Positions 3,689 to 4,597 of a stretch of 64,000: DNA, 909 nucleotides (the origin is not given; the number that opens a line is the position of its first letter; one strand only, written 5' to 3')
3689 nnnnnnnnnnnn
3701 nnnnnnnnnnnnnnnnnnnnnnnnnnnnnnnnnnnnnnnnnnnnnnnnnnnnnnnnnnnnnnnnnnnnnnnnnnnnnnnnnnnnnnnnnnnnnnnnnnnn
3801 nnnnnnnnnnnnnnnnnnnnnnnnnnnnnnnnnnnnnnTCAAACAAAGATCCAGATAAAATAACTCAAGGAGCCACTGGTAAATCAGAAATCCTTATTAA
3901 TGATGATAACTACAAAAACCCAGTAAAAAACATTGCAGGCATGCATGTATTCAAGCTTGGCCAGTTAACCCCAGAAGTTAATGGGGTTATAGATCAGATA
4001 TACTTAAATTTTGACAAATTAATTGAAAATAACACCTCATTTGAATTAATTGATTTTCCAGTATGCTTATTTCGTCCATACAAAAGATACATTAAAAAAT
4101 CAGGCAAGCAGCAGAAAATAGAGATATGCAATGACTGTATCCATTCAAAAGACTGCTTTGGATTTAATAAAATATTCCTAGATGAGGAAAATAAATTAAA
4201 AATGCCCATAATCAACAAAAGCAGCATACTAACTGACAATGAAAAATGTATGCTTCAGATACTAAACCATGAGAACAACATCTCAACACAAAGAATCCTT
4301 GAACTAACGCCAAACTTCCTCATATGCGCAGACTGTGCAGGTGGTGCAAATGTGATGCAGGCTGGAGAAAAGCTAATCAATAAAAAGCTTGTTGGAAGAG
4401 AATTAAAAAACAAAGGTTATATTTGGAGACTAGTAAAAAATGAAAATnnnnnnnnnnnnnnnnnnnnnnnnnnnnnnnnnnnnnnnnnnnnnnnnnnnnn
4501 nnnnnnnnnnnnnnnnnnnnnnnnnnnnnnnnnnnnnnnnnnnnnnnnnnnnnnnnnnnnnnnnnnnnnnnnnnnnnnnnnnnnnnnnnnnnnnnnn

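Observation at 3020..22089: Nineteen-kb radical-SAM super-island: ten radical-SAM genes including seven MoaA/PqqE-like paralogs sharing a private C-terminal motif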

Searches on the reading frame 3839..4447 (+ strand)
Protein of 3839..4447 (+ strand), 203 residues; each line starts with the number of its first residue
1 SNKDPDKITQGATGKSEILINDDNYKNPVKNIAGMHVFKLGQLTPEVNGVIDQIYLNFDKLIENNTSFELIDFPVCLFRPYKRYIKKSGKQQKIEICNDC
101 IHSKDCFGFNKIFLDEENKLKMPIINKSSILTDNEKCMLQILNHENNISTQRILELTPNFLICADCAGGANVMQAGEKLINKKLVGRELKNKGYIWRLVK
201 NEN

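Call 83: search_protein_families(library=pfam, proteins=[window:3839-4447:+], max_evalue=1)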
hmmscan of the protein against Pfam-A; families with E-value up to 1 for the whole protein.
seq(203 aa): 1 family
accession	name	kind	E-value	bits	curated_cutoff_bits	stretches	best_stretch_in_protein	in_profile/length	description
PF23733.2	GRXCR1-2_C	-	0.17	12.3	26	0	159-175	8-24/47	GRXCR1/2, C-terminal domain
